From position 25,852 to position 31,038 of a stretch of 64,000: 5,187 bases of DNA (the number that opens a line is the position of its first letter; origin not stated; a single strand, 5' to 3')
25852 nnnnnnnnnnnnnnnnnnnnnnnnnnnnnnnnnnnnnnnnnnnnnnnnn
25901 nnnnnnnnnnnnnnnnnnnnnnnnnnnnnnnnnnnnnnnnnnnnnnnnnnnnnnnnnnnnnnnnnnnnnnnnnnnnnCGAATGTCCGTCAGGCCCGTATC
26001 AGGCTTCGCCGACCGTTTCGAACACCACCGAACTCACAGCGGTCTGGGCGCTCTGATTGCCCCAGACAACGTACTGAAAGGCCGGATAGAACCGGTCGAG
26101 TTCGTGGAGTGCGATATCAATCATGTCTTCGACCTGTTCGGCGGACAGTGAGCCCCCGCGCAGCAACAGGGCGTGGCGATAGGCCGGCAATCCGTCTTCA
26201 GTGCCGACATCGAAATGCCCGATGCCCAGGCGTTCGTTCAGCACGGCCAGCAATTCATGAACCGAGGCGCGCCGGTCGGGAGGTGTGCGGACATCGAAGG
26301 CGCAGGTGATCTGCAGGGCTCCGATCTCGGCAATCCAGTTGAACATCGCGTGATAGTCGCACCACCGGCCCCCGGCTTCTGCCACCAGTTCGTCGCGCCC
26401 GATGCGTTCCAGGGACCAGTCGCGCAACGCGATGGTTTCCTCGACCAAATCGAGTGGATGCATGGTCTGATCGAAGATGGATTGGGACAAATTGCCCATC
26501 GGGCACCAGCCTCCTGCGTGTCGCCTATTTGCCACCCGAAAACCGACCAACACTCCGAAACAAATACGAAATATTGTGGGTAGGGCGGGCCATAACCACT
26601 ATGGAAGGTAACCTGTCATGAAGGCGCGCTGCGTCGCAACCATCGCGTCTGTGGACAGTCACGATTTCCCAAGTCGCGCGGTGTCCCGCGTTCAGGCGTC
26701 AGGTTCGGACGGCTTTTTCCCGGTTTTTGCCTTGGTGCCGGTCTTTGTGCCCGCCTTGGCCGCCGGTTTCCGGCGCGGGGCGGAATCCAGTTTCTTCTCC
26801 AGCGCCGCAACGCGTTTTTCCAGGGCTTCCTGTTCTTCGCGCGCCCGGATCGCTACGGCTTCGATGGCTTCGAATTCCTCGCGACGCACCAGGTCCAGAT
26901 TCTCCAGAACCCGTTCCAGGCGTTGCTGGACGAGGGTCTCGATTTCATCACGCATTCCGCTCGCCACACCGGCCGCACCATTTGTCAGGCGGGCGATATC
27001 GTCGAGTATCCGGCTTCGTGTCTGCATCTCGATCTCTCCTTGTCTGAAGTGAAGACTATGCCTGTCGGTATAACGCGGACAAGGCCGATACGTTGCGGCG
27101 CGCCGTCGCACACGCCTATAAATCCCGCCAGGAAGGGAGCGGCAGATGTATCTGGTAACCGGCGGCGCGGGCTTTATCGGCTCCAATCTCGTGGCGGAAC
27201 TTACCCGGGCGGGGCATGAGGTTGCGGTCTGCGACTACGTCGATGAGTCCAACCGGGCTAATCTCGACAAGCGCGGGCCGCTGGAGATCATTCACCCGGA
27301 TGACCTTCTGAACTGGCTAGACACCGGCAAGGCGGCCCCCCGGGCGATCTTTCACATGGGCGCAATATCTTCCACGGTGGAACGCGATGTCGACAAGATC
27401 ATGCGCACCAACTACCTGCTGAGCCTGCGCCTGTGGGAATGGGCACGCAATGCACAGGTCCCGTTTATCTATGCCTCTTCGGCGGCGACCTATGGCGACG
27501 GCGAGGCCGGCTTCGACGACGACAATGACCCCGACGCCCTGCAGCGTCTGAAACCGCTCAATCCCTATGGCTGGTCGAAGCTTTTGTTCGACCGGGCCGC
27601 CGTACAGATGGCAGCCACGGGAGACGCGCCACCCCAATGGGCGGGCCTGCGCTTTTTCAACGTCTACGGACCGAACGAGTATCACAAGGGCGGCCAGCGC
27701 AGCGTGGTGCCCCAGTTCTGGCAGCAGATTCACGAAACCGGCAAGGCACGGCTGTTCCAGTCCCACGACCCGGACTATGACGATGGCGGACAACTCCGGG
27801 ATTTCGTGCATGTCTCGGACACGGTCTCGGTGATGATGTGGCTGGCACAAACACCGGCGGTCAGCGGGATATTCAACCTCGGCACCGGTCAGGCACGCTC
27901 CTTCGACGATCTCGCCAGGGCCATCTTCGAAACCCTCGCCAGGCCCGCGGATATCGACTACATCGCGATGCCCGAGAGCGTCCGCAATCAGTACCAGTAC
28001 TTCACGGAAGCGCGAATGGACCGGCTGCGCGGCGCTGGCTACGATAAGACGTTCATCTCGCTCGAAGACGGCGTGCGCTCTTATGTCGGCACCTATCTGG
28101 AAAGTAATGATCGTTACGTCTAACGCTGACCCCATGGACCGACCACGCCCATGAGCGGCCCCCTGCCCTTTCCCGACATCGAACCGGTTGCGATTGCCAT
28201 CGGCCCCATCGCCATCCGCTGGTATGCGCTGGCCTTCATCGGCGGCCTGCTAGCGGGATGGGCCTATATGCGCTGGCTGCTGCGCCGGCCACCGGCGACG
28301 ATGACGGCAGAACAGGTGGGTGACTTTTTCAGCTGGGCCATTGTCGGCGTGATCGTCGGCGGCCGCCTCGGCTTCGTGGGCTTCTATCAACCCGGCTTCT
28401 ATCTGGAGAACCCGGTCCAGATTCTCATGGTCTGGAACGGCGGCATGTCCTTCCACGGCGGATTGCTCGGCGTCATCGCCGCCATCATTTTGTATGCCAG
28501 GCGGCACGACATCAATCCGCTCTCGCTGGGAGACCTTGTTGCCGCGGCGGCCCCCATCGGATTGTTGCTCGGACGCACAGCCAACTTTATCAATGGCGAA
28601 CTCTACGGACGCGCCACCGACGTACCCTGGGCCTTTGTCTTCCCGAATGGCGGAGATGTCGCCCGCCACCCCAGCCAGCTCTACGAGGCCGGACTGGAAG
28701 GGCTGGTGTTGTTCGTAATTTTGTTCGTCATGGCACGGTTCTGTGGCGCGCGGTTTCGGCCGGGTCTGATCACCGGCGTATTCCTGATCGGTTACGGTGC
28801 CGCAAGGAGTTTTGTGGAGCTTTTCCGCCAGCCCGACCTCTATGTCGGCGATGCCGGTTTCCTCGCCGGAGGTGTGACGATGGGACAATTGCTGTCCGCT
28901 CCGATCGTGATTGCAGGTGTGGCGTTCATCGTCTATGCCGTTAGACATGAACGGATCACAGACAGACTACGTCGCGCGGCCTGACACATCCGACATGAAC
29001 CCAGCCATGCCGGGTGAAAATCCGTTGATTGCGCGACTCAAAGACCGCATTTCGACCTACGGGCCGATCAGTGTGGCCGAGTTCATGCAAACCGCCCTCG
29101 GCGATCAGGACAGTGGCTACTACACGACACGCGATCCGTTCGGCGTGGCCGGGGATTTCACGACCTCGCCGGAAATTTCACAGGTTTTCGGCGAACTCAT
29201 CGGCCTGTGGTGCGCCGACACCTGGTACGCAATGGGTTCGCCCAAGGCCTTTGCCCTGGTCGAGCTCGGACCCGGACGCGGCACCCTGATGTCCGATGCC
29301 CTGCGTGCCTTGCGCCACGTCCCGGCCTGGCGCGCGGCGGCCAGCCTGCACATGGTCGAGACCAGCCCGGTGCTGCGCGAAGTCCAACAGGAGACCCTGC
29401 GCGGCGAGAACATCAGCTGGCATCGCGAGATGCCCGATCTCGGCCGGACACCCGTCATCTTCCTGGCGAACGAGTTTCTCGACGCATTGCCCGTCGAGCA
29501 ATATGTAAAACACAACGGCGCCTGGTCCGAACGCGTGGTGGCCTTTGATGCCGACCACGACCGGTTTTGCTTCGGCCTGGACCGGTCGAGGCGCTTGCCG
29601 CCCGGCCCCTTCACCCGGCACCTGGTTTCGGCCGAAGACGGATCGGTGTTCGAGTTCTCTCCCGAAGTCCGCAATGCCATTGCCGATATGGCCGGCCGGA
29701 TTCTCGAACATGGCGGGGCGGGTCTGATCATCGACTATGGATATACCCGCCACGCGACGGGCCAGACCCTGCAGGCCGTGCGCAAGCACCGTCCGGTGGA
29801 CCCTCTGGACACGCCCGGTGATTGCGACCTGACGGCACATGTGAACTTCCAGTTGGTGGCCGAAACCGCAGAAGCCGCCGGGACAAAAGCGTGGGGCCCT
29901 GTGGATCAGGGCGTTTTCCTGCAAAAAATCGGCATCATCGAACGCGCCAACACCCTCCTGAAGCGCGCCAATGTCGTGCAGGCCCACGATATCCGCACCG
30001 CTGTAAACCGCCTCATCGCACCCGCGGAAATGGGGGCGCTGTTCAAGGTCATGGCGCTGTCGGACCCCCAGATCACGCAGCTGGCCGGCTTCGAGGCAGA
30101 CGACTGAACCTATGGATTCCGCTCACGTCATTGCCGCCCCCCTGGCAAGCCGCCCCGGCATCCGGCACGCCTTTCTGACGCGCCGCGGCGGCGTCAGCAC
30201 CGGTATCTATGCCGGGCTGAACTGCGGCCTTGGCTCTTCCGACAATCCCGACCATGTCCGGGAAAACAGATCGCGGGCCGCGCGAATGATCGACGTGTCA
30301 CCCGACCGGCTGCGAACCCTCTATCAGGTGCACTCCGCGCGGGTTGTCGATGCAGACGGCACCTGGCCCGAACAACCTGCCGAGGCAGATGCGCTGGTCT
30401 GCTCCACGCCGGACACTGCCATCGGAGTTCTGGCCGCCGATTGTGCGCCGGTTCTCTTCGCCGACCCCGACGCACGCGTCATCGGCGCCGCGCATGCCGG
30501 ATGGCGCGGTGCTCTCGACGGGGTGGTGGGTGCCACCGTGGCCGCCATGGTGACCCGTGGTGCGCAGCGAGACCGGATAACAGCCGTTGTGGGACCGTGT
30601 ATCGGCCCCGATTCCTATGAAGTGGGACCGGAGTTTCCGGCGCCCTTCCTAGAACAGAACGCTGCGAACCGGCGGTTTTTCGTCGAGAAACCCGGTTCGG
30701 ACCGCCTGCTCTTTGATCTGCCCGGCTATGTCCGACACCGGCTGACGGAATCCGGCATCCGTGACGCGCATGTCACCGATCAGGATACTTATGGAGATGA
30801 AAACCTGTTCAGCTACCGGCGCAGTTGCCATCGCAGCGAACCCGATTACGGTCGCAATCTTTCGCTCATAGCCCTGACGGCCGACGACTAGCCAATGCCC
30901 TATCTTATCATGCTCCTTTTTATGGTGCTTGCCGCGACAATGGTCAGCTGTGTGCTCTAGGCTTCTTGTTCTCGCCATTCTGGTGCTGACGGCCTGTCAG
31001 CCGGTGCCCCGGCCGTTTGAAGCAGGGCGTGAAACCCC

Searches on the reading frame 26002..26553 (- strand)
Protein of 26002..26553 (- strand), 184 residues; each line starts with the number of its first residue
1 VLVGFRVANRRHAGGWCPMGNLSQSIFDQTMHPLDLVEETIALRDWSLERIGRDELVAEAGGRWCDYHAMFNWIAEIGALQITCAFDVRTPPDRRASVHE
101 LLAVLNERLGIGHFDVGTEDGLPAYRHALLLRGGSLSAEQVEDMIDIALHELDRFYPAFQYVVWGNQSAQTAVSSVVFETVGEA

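Call 26: search_protein_families(library=pfam, proteins=[window:26002-26553:-], max_evalue=0.0001)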
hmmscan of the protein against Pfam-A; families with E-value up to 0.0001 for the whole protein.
window:26002-26553:- (184 aa): 1 family
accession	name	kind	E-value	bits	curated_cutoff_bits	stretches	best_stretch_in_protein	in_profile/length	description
PF10722.14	YbjN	-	5.5e-30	104.6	22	1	33-160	1-125/126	Putative bacterial sensory transduction regulator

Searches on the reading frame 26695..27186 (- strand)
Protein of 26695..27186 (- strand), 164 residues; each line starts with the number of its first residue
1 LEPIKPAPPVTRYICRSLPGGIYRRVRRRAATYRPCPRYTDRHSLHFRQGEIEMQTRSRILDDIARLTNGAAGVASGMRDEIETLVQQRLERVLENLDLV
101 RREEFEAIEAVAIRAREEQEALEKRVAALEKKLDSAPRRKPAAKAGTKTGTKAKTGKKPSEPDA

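Call 26: search_protein_families(library=pfam, proteins=[window:26695-27186:-], max_evalue=0.0001)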
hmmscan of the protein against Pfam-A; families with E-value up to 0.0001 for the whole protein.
window:26695-27186:- (164 aa): 1 family
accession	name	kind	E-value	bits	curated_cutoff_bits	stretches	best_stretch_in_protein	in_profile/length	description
PF04380.18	BMFP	-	2.7e-25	89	37.2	1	55-131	1-77/77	Membrane fusogenic activity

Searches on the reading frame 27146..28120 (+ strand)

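Call 26: search_protein_families(library=pfam, proteins=[window:27146-28120:+], max_evalue=0.0001)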
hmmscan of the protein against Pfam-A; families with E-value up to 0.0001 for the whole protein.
window:27146-28120:+ (325 aa): 6 families
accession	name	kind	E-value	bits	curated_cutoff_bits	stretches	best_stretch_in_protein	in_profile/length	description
PF01370.27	Epimerase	-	6e-44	150.7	20.9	1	3-246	2-240/240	NAD dependent epimerase/dehydratase family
PF16363.11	GDP_Man_Dehyd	-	3.9e-25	89.4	27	1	3-270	1-272/332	GDP-mannose 4,6 dehydratase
PF04321.23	RmlD_sub_bind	-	4.3e-09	36.3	27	1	3-264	4-231/287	RmlD substrate binding domain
PF01073.25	3Beta_HSD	-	7.2e-08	32.2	22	1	3-124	1-130/280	3-beta hydroxysteroid dehydrogenase/isomerase family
PF02719.21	Polysacc_synt_2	-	2.2e-07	30.8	20.2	0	136-264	133-247/293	Polysaccharide biosynthesis protein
PF07993.18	NAD_binding_4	-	4e-06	26.6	20.1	0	67-151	91-187/258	Male sterility protein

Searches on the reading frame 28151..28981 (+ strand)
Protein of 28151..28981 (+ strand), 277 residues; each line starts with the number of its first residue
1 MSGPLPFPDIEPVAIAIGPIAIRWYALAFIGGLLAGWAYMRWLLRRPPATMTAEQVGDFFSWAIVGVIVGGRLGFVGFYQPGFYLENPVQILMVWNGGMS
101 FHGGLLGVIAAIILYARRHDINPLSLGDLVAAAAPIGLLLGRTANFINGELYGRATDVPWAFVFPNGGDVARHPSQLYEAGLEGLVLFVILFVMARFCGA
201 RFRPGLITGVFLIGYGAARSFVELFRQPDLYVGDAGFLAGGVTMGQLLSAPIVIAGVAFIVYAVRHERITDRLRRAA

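Call 27: search_protein_families(library=pfam, proteins=[window:28151-28981:+], max_evalue=0.0001)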
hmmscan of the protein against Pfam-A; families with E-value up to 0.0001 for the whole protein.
window:28151-28981:+ (277 aa): 1 family
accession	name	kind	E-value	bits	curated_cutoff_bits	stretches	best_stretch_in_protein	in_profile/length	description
PF01790.23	LGT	-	9.6e-75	251.4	24.9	1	12-262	1-240/240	Prolipoprotein diacylglyceryl transferase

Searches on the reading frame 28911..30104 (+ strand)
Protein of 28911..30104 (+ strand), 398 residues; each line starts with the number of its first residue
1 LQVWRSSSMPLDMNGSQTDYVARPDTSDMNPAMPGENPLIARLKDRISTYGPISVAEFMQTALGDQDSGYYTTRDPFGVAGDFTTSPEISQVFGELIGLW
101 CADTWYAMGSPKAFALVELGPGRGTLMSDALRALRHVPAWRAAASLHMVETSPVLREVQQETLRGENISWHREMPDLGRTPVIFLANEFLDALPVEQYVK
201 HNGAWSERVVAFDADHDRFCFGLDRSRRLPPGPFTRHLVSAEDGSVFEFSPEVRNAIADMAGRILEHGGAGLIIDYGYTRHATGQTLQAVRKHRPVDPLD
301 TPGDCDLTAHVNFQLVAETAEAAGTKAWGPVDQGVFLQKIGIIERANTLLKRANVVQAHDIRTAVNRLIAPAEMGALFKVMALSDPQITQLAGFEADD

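Call 27: search_protein_families(library=pfam, proteins=[window:28911-30104:+], max_evalue=0.0001)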
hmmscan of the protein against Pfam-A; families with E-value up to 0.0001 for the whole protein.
window:28911-30104:+ (398 aa): 1 family
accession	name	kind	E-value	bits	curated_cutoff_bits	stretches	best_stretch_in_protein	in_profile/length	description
PF02636.23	Methyltransf_28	-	5.8e-66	222.9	23.3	1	96-330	1-248/249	Putative S-adenosyl-L-methionine-dependent methyltransferase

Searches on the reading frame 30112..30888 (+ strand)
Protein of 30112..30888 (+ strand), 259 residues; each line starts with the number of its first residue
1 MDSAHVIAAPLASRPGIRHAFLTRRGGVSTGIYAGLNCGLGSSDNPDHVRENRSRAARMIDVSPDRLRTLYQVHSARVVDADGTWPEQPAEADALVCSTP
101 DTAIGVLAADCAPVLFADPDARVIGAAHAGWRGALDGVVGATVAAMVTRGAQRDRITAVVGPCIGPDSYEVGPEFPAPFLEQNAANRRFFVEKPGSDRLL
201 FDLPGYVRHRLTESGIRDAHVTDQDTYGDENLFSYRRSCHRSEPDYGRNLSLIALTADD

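Call 27: search_protein_families(library=pfam, proteins=[window:30112-30888:+], max_evalue=0.0001)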
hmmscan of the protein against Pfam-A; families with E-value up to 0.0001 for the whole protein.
window:30112-30888:+ (259 aa): 1 family
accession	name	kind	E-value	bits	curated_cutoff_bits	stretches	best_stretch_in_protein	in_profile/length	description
PF02578.20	Cu-oxidase_4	-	2.8e-69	233.6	22.9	1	23-253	2-237/238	Multi-copper polyphenol oxidoreductase laccase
